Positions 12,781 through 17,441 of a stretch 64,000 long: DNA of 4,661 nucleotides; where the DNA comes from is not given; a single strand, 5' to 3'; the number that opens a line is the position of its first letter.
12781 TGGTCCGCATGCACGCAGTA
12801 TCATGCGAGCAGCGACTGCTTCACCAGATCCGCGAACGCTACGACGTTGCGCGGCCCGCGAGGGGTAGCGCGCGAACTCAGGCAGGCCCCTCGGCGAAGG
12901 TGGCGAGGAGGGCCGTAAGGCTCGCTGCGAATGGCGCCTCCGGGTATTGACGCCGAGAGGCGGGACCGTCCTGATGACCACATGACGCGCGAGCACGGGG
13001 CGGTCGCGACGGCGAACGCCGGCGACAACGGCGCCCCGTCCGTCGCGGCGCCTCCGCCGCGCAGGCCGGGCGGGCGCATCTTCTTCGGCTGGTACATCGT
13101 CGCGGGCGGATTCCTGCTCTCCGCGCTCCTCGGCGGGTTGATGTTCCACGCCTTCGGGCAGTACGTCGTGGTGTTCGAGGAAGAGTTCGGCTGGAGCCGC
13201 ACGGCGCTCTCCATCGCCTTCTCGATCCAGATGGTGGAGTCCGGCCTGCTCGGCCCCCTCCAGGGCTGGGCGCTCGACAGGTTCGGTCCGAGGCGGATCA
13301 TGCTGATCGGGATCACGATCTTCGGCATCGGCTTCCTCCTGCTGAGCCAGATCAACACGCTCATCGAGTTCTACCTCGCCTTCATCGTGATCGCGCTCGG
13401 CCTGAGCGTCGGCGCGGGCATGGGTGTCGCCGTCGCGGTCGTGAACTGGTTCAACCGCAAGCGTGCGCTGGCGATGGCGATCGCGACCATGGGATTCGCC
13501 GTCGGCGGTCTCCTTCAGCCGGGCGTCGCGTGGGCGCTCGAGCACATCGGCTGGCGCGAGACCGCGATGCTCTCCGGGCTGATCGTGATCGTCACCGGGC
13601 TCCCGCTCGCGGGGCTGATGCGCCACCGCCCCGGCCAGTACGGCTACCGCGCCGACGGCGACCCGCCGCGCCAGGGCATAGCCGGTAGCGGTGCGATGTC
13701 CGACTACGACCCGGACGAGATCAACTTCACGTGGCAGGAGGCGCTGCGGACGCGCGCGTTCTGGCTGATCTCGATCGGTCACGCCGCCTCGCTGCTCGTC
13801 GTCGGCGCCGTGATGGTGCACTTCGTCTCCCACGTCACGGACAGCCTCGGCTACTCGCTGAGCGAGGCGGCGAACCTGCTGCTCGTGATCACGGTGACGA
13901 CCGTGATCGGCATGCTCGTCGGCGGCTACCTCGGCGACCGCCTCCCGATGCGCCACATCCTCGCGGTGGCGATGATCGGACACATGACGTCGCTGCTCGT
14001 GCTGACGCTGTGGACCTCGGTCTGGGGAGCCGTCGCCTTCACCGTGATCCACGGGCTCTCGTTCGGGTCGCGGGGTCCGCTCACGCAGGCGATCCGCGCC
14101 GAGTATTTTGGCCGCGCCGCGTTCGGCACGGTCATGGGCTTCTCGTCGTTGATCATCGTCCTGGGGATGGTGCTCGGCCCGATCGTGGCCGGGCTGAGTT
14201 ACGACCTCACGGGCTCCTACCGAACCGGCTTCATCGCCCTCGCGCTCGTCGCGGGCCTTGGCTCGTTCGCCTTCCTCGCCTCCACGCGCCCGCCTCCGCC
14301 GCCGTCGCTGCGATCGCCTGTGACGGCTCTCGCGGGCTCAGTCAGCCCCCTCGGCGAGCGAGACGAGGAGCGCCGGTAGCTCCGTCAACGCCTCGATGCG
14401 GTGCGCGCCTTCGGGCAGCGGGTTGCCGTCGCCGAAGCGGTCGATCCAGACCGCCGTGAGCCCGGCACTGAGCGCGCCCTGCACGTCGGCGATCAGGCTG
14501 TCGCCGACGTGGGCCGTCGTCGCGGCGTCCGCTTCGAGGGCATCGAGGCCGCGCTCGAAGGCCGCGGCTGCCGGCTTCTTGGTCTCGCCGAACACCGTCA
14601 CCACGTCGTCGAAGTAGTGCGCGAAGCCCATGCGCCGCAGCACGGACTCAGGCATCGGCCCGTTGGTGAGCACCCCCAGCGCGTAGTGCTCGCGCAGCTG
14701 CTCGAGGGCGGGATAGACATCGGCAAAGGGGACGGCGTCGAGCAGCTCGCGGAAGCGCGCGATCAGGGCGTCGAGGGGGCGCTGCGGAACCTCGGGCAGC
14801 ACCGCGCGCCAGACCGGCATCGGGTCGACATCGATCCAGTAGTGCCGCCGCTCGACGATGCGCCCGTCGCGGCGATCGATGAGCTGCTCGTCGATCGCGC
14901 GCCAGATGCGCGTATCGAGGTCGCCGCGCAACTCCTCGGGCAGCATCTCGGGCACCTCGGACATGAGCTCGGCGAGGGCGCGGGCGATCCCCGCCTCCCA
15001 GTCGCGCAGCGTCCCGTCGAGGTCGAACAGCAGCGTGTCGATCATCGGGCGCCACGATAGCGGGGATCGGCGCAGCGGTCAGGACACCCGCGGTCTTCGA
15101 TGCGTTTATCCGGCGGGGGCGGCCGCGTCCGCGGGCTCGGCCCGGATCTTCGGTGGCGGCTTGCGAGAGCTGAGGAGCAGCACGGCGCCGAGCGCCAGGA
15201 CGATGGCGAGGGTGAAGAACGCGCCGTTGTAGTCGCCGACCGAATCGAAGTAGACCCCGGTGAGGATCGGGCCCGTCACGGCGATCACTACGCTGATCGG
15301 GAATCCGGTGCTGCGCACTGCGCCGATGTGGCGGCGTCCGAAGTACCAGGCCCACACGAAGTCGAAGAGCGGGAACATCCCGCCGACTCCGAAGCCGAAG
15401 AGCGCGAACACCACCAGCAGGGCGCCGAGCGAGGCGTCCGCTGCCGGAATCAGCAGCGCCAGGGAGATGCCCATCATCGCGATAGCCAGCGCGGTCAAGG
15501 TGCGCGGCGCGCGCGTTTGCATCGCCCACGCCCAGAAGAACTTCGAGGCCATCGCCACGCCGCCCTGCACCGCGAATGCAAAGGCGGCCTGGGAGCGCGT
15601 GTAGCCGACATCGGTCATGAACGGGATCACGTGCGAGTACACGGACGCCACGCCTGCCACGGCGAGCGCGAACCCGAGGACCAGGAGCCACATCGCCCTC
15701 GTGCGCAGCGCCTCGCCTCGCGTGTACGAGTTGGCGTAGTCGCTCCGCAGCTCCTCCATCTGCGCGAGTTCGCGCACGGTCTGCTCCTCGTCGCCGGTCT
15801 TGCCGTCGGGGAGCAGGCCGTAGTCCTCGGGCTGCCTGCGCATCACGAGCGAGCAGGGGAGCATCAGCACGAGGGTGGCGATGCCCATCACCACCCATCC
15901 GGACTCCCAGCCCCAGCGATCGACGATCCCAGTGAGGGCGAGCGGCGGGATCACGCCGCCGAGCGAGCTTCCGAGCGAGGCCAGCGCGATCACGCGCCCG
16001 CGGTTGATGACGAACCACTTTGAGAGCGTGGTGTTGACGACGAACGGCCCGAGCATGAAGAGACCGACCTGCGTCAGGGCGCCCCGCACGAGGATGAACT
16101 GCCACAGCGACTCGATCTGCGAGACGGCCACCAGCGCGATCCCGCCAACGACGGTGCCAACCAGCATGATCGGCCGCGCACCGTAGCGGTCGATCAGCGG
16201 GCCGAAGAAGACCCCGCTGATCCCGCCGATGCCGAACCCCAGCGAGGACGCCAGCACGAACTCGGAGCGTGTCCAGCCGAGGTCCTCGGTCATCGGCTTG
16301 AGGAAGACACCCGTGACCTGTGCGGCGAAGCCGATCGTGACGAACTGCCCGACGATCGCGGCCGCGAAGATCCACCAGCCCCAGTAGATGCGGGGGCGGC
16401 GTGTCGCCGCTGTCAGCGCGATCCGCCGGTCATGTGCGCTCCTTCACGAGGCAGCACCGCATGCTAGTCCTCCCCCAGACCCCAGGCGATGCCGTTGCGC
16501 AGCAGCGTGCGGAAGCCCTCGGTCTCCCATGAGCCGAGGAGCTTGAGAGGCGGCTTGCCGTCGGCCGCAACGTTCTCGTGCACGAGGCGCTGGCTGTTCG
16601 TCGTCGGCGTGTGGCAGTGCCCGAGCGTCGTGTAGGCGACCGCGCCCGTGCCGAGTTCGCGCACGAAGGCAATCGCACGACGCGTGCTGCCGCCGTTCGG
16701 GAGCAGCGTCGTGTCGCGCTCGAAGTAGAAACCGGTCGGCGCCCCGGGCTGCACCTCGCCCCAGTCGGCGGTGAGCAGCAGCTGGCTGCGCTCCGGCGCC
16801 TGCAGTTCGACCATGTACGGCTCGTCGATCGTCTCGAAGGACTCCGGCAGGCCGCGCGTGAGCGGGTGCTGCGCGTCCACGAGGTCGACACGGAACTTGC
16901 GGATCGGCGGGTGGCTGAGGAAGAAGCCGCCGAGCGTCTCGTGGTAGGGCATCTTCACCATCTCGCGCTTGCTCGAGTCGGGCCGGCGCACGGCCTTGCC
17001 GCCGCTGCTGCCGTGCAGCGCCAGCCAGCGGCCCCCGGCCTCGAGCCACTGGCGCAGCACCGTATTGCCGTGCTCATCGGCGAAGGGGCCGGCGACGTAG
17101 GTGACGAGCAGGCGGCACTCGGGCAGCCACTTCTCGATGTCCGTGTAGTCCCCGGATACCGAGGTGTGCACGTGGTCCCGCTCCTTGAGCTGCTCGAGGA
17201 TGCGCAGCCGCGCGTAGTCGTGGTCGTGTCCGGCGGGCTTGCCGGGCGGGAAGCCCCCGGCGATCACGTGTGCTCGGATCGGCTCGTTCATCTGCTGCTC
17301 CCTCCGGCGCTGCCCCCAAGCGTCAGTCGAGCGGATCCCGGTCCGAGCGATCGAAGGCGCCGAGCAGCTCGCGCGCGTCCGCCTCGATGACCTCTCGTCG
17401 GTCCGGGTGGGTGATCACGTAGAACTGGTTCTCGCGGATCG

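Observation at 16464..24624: Four near-identical SDR oxidoreductase paralogues arrayed with ThuA and MFS genes, disrupted by an IS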

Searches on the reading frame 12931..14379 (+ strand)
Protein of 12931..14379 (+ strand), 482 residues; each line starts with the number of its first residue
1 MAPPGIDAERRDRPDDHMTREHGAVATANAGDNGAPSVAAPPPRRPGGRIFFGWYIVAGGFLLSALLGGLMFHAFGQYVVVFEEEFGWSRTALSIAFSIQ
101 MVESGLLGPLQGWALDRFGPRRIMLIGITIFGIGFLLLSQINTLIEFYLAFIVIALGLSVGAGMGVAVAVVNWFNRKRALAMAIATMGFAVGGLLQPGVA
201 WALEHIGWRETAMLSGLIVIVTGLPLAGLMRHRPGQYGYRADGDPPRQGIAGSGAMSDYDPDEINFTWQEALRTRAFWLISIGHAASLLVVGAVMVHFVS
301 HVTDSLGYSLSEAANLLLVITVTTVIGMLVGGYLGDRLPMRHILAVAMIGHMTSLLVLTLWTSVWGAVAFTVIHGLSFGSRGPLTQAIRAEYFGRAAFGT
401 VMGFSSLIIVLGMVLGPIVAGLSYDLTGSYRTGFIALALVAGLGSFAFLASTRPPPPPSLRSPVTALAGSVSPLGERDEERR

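Call 5: search_protein_families(library=pfam, proteins=[window:12931-14379:+], max_evalue=0.01)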
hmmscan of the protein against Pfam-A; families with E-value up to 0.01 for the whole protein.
window:12931-14379:+ (482 aa): 2 families
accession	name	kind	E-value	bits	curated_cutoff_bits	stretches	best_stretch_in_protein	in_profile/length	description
PF07690.21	MFS_1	-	2.6e-47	161.9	33.4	2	62-349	2-276/347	Major Facilitator Superfamily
PF12832.13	MFS_1_like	-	5.8e-11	42.5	25.2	2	291-429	227-367/373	MFS_1 like family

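Call 21: search_protein_families(library=ncbifam, proteins=[window:12931-14379:+], max_evalue=0.00001)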
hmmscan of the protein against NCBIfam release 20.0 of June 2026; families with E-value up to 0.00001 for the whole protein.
window:12931-14379:+ (482 aa): 16 families
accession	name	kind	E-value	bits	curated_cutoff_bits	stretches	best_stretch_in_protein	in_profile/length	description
NF049980.1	SfMCT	equivalog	6.9e-46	156.6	320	1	54-438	2-376/378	L-lactate MFS transporter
NF038246.1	bile_salt_MFS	equivalog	7.1e-36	123.9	400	1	53-441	3-393/408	conjugated bile salt MFS transporter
TIGR00881.1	2A0104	subfamily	3e-27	95.7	407.75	2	83-356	22-300/379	phosphoglycerate transporter protein PgtP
TIGR00893.1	2A0114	subfamily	6.2e-26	91.2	395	1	82-449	20-396/399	D-galactonate transporter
TIGR00890.1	2A0111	subfamily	2.9e-22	79.1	374.85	1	54-437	2-368/377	oxalate/formate antiport family MFS transporter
TIGR04259.1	oxa_formateAnti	equivalog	2e-21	76.3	335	1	54-438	2-378/405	oxalate/formate MFS antiporter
TIGR00892.1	2A0113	subfamily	4.5e-19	68.5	586.1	1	50-440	14-409/455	monocarboxylate transporter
NF008586.0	PRK11551.1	equivalog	2.6e-14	53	410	1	63-430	22-374/406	3-(3-hydroxy-phenyl)propionate transporter MhpT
TIGR00895.1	2A0115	subfamily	6.3e-14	51.7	418.55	2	54-224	16-186/398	aromatic acid/H+ symport family MFS transporter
NF033733.1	MFS_ArsK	equivalog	1.2e-12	47.3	400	1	69-449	17-382/388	arsenite efflux MFS transporter ArsK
NF008661.1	PRK11663.1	subfamily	1.3e-12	47.5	564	1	90-421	64-401/439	MFS transporter family glucose-6-phosphate receptor UhpC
TIGR00880.1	2_A_01_02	superfamily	2.9e-09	37.2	131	1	106-226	13-134/141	multidrug resistance protein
TIGR00711.1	efflux_EmrB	subfamily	3.8e-09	35.8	230.2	0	298-437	24-160/485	DHA2 family efflux MFS transporter permease subunit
NF008654.0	PRK11652.1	equivalog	6.3e-08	31.9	479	0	93-228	46-183/397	multidrug efflux MFS transporter EmrD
NF003024.0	PRK03893.1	subfamily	1.3e-07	30.8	604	0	83-224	48-189/497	sialate:H+ symport family MFS transporter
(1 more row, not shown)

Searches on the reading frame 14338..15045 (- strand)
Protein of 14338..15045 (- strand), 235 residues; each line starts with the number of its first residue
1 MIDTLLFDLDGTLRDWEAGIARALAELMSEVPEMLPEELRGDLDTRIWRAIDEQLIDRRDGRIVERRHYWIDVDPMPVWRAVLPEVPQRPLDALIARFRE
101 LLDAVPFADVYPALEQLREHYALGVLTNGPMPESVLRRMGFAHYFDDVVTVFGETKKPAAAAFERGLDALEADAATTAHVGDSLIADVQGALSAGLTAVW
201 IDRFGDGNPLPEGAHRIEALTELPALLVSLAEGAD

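Call 21: search_protein_families(library=ncbifam, proteins=[window:14338-15045:-], max_evalue=0.00001)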
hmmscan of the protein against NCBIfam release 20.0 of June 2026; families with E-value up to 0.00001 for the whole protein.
window:14338-15045:- (235 aa): 16 families
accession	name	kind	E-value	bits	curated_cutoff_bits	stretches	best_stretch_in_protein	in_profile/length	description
TIGR02253.1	CTE7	subfamily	1.4e-24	87.1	169.75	1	1-208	1-201/221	TIGR02253 family HAD-type hydrolase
TIGR01428.1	HAD_type_II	equivalog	2.6e-16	60.2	125.4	1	3-205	2-194/197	haloacid dehalogenase type II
TIGR02254.1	YjjG_YfnB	equivalog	4.2e-16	59.1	159.9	1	113-223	105-216/223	YjjG family noncanonical pyrimidine nucleotidase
NF008018.0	PRK10748.1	equivalog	2e-11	43.5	225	1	108-202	116-208/238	5-amino-6-(5-phospho-D-ribitylamino)uracil phosphatase YigB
TIGR02252.1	DREG-2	subfamily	2.1e-11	44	155.2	1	91-200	91-203/203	HAD hydrolase, REG-2-like, family IA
NF006976.0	PRK09449.1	equivalog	9.3e-11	41.7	183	1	93-228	85-223/225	pyrimidine 5'-nucleotidase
NF052576.1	PymNtasePynAStpc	equivalog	1.8e-10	40.8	350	1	114-202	108-201/229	pyrimidine 5'-nucleotidase PynA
TIGR01549.1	HAD-SF-IA-v1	subfamily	4e-10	40.3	23.3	1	112-195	69-149/149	HAD-IA family hydrolase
NF009695.0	PRK13222.1-2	equivalog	4.9e-10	39.3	225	1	105-199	94-191/226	phosphoglycolate phosphatase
TIGR01449.2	PGP_bact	equivalog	7.6e-09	35.4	180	1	6-201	2-184/213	phosphoglycolate phosphatase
NF053830.1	RUBPPhHalo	equivalog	1.9e-08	34.2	330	1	107-223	105-230/234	ribulose-1,5-bisphosphate 5-phosphatase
TIGR01509.1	HAD-SF-IA-v3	subfamily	2.3e-08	34.3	29.4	0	104-201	64-154/154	HAD-IA family hydrolase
NF009804.0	PRK13288.1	equivalog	2.9e-08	33.5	218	0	106-195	83-175/215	pyrophosphatase PpaX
TIGR01662.1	HAD-SF-IIIA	subfamily_domain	5.2e-08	33.1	44.6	1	106-202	26-139/141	HAD-IIIA family hydrolase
NF009697.0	PRK13222.1-4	equivalog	1.4e-07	31.1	327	0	107-199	96-191/232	phosphoglycolate phosphatase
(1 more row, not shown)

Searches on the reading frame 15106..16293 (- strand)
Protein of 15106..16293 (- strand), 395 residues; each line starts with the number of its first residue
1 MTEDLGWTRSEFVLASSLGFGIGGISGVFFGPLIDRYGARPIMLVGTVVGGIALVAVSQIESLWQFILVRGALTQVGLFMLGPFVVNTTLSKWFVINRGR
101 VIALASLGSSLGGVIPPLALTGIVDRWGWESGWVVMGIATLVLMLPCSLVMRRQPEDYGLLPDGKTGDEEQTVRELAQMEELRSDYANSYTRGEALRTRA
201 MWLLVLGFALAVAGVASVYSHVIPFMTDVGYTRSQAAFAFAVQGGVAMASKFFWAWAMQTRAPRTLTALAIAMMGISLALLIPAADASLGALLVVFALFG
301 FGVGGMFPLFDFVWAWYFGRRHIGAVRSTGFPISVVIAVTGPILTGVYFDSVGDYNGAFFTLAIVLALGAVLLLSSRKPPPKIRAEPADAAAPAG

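Call 5: search_protein_families(library=pfam, proteins=[window:15106-16293:-], max_evalue=0.01)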
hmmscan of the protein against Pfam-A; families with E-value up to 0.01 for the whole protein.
window:15106-16293:- (395 aa): 2 families
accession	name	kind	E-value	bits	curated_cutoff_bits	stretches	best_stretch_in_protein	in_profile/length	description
PF07690.21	MFS_1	-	2.2e-38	132.5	33.4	2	1-326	23-331/347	Major Facilitator Superfamily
PF13347.12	MFS_2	-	0.00014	20.9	27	1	25-311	52-336/427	MFS/sugar transport protein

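Call 21: search_protein_families(library=ncbifam, proteins=[window:15106-16293:-], max_evalue=0.00001)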
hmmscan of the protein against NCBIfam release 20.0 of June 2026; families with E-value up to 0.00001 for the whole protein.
window:15106-16293:- (395 aa): 13 families
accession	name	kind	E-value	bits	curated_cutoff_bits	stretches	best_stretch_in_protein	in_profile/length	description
NF049980.1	SfMCT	equivalog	4.4e-33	114.5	320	1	1-364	28-377/378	L-lactate MFS transporter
TIGR00881.1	2A0104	subfamily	2.5e-19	69.6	407.75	1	2-309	22-330/379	phosphoglycerate transporter protein PgtP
TIGR00890.1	2A0111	subfamily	1.4e-18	67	374.85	1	5-365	33-367/377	oxalate/formate antiport family MFS transporter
TIGR00892.1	2A0113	subfamily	9.8e-18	64.1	586.1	1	23-376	71-420/455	monocarboxylate transporter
NF038246.1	bile_salt_MFS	equivalog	1.9e-17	63.3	400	1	11-376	37-403/408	conjugated bile salt MFS transporter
NF033733.1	MFS_ArsK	equivalog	2e-13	49.9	400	1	1-371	30-379/388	arsenite efflux MFS transporter ArsK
TIGR00893.1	2A0114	subfamily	3.5e-13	49.3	395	1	3-374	22-396/399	D-galactonate transporter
TIGR04259.1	oxa_formateAnti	equivalog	3.7e-10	39.2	335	1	2-372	30-390/405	oxalate/formate MFS antiporter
TIGR00895.1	2A0115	subfamily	6.9e-10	38.4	418.55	1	25-347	67-396/398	aromatic acid/H+ symport family MFS transporter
NF007782.0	PRK10473.1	subfamily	1.5e-09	37.5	417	1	25-303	52-308/394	MdtL family multidrug efflux MFS transporter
NF008661.1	PRK11663.1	subfamily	1e-08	34.6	564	1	3-374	58-428/439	MFS transporter family glucose-6-phosphate receptor UhpC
TIGR00886.1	2A0108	subfamily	6.8e-08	32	311.7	1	3-206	30-232/368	NarK family nitrate/nitrite MFS transporter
NF008314.0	PRK11102.1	equivalog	1.1e-07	31.4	303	1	18-145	56-179/396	Bcr/CflA family multidrug efflux MFS transporter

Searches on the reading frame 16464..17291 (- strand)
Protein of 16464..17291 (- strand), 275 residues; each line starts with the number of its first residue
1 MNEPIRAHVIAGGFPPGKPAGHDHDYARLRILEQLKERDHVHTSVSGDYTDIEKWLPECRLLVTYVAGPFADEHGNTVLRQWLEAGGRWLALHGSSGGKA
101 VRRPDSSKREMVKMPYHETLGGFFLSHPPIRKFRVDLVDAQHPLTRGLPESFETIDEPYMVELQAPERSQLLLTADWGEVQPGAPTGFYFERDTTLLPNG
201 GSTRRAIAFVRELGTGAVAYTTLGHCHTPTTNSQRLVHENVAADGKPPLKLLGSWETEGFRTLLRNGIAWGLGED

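Call 4: search_protein_families(library=pfam, proteins=[window:16464-17291:-], max_evalue=0.01)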
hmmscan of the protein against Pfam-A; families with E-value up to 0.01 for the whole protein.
window:16464-17291:- (275 aa): 1 family
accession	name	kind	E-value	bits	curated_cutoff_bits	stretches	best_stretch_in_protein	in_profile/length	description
PF06283.17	ThuA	-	1.1e-16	62.2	33.4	1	21-228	12-191/209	Trehalose utilisation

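Call 13: find_related_loci(query=window:16464-17291:-, collection=genome_contigs, flank=10000)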
Query window:16464-17291:- (275 aa) in genome_contigs; peptide patterns used: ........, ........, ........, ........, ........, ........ (x = any residue, [..] = any of these).
151 stretches matched a pattern; 52 encode a relative of the query (tblastn E <= 1e-3); 48 distinct loci.
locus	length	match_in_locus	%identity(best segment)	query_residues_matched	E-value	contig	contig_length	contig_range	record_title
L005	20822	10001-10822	95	1-275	1e-179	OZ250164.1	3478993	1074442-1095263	MAG: Dehalococcoidia bacterium isolate 0168574f-4b79-4a4d-bdbd-32c97b7f51b1 genome assembly, chromosome: 1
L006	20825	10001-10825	95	1-275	2e-177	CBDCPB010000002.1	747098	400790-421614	MAG: Dehalococcoidia bacterium isolate 8ea35d84-8be8-4b26-9b51-5b82e401d502 genome assembly, contig: contig_2, whole gen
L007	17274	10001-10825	94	1-275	1e-177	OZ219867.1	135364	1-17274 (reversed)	MAG: Dehalococcoidia bacterium isolate adc01b0e-c114-4b94-a05b-fd73c1a39460 genome assembly, chromosome: 1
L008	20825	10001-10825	93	1-275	1e-175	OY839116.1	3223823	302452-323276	MAG: Dehalococcoidia bacterium isolate 44b3abb6-b6b9-4f11-be96-93ee54cc77f6 genome assembly, chromosome: 1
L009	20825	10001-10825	92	1-275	2e-174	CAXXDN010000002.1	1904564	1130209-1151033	MAG: Dehalococcoidia bacterium isolate dc2ee83f-b268-46d2-8eab-f8d2e8673164 genome assembly, contig: contig_2, whole gen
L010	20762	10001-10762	94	22-275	4e-164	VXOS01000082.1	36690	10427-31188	MAG: Chloroflexi bacterium isolate SB0662_bin_38 NODE_1115_length_36690_cov_47.504545, whole genome shotgun sequence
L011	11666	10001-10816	77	2-275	2e-146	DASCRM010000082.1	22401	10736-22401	MAG TPA_asm: Dehalococcoidia bacterium isolate Fu_MAG_94 c_000001338468, whole genome shotgun sequence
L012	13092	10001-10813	79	2-275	1e-145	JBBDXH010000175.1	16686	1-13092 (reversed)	MAG: Dehalococcoidia bacterium isolate LejiaD_2_71_13 Lejia_D_5510_length_16686_cov_7, whole genome shotgun sequence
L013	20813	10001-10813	77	1-275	3e-143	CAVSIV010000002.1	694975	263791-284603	MAG: uncultured Chloroflexia bacterium isolate MFD01721.bin.2.155 genome assembly, contig: contig_1695, whole genome sho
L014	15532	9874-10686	75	2-275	3e-142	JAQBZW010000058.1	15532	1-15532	MAG: Chloroflexota bacterium isolate casp150-mb.74 NODE_9829_length_15532_cov_0.198276, whole genome shotgun sequence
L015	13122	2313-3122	77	2-274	5e-142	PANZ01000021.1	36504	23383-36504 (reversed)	MAG: Chloroflexota bacterium isolate SAT228 310195, whole genome shotgun sequence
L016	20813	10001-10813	77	1-274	4e-142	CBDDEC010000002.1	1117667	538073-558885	MAG: Dehalococcoidia bacterium isolate 6f6a38c2-1f49-4886-adb0-6b5e3ccd8930 genome assembly, contig: contig_2, whole gen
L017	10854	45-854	75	2-274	1e-140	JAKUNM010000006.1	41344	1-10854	MAG: Dehalococcoidia bacterium isolate ALOHA_A2.0_7 A2.0-Dehalococcoidia-11_6, whole genome shotgun sequence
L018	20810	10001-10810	76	2-274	1e-139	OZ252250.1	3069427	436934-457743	MAG: Dehalococcoidia bacterium isolate 148742b7-5873-4ec1-8832-ba9e4de588a3 genome assembly, chromosome: 1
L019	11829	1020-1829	75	2-274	9e-139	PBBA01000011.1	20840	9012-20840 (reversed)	MAG: Chloroflexota bacterium isolate SP4356 MHASMcontig_2431735, whole genome shotgun sequence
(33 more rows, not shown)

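Call 21: search_protein_families(library=ncbifam, proteins=[window:16464-17291:-], max_evalue=0.00001)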
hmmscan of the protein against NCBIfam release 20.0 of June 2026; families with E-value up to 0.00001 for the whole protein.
window:16464-17291:- (275 aa): 0 families
